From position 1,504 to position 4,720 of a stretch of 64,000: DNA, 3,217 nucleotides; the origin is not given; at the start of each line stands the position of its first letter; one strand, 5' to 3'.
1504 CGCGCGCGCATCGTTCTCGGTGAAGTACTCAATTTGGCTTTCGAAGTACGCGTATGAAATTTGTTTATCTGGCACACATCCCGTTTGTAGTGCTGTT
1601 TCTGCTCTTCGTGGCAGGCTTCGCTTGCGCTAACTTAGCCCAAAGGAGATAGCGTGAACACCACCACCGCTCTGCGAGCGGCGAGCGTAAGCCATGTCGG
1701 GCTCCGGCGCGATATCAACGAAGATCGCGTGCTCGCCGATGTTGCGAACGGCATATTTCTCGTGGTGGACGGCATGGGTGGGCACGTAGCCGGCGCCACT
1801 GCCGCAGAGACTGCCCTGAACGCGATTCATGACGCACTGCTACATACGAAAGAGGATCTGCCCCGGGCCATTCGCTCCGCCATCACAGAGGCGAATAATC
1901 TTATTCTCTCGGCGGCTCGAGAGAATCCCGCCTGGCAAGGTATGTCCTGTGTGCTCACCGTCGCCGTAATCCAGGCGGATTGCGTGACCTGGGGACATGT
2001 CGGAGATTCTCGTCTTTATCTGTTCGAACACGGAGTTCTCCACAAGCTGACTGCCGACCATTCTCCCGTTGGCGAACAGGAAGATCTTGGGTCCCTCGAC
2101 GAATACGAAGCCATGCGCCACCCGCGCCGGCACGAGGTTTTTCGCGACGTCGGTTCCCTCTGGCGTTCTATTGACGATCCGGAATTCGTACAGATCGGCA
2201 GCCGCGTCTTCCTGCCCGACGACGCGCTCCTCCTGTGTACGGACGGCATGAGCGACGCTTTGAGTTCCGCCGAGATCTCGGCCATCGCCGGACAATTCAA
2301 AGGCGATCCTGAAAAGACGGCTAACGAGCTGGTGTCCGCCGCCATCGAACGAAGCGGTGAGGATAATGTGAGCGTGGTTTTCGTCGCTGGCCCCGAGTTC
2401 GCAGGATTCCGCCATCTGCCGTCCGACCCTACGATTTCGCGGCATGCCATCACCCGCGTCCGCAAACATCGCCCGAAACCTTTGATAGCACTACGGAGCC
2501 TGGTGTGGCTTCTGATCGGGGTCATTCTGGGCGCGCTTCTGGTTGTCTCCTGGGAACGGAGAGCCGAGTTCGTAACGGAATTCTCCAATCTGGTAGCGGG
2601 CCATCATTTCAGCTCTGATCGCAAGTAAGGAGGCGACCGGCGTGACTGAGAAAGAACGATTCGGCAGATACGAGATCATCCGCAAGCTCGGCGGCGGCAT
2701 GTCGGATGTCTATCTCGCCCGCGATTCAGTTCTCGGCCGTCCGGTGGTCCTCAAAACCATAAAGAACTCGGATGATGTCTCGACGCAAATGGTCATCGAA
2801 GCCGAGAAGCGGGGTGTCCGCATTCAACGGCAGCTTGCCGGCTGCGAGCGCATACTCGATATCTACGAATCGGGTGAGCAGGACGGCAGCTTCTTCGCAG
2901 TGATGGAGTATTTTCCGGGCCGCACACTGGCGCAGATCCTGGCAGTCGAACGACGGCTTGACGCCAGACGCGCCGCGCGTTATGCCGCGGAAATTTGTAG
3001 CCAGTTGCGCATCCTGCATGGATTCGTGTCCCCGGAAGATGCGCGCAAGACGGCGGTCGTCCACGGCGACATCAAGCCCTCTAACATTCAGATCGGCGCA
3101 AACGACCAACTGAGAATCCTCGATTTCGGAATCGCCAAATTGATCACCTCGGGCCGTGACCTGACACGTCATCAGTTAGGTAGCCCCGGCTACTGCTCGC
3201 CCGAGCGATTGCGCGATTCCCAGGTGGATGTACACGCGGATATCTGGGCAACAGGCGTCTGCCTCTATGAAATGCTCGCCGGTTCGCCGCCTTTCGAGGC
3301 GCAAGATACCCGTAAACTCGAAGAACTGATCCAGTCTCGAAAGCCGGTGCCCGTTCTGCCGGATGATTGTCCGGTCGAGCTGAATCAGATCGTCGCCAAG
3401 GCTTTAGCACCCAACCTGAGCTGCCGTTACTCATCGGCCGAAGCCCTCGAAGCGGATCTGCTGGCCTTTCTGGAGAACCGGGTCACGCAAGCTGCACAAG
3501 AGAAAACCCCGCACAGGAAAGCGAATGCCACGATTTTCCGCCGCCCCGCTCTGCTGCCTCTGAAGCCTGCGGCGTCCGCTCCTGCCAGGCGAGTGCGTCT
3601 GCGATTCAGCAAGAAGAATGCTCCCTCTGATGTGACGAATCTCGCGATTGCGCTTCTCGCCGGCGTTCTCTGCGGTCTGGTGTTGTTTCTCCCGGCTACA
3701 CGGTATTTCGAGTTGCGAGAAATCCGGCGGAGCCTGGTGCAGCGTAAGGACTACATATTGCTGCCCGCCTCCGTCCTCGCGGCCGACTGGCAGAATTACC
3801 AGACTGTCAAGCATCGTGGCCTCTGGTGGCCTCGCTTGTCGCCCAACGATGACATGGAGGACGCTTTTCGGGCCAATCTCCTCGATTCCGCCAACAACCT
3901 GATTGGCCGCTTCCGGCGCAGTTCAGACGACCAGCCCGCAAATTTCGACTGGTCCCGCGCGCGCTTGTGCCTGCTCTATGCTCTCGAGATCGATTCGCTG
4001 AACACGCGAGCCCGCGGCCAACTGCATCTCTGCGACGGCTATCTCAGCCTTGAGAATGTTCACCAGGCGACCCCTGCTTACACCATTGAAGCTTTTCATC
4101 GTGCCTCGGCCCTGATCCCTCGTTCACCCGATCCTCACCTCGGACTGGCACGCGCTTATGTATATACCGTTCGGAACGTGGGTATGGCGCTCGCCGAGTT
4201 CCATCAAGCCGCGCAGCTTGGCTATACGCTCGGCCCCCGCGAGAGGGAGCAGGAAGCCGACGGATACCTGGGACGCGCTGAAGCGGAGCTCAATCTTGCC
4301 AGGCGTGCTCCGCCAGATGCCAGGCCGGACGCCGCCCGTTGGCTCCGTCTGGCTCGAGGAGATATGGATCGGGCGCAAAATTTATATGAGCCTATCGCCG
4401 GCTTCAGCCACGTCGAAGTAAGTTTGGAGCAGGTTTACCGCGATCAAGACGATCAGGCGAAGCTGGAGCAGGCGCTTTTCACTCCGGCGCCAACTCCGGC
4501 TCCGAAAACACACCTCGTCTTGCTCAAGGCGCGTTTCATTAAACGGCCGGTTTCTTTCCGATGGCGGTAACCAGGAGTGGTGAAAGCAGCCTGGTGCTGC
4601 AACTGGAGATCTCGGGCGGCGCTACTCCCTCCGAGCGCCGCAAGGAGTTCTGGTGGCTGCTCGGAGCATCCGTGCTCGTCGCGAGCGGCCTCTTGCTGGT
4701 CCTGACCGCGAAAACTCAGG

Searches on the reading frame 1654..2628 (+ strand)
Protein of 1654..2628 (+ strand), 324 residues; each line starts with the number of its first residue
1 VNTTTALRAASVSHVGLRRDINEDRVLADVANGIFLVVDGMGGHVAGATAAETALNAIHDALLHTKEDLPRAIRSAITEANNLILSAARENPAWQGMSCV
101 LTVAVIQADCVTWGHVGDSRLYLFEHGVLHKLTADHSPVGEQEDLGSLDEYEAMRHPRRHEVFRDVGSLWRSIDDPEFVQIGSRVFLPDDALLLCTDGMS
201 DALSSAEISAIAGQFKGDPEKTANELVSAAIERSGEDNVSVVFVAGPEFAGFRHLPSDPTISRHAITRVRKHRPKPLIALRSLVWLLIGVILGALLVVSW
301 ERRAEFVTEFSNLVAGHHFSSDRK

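Call 65: search_protein_families(library=pfam, proteins=[window:1654-2628:+], max_evalue=0.0001)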
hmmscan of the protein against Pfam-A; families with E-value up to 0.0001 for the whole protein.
window:1654-2628:+ (324 aa): 3 families
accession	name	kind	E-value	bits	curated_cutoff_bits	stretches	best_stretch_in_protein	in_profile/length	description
PF00481.26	PP2C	-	4.8e-14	53.1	20.3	1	28-143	30-147/255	Protein phosphatase 2C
PF13672.11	PP2C_2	-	1.1e-11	45.1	24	1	22-207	12-182/209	Protein phosphatase 2C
PF07228.17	SpoIIE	-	1.5e-06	28.7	25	0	35-241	7-186/192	Stage II sporulation protein E (SpoIIE)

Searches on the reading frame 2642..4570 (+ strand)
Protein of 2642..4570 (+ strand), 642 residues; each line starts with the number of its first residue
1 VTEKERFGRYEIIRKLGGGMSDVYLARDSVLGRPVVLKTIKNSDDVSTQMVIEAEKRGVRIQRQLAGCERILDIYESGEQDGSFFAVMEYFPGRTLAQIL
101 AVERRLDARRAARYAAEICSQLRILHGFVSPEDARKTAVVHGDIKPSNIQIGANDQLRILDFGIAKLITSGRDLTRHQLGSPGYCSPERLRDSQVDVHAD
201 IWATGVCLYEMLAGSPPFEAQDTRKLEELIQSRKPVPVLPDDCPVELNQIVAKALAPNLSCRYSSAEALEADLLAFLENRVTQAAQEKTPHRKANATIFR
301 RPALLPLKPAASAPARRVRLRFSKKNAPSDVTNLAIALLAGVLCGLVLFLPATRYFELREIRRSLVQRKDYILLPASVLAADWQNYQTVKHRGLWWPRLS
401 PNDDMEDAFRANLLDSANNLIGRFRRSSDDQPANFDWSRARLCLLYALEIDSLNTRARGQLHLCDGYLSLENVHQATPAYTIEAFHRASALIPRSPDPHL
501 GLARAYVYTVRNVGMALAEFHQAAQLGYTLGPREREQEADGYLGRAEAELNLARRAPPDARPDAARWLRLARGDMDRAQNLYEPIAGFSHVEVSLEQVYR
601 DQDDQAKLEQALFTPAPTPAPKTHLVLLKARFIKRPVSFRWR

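Call 65: search_protein_families(library=pfam, proteins=[window:2642-4570:+], max_evalue=0.0001)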
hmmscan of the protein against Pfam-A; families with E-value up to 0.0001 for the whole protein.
window:2642-4570:+ (642 aa): 3 families
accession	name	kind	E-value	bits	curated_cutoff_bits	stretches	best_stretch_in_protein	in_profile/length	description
PF00069.31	Pkinase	-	3.4e-41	141.8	31.7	1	10-272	1-261/263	Protein kinase domain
PF07714.23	PK_Tyr_Ser-Thr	-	2e-22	80.2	23.1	1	30-264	26-250/258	Protein tyrosine and serine/threonine kinase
PF01636.29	APH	-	1.7e-10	41.5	23.2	1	13-128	2-110/239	Phosphotransferase enzyme family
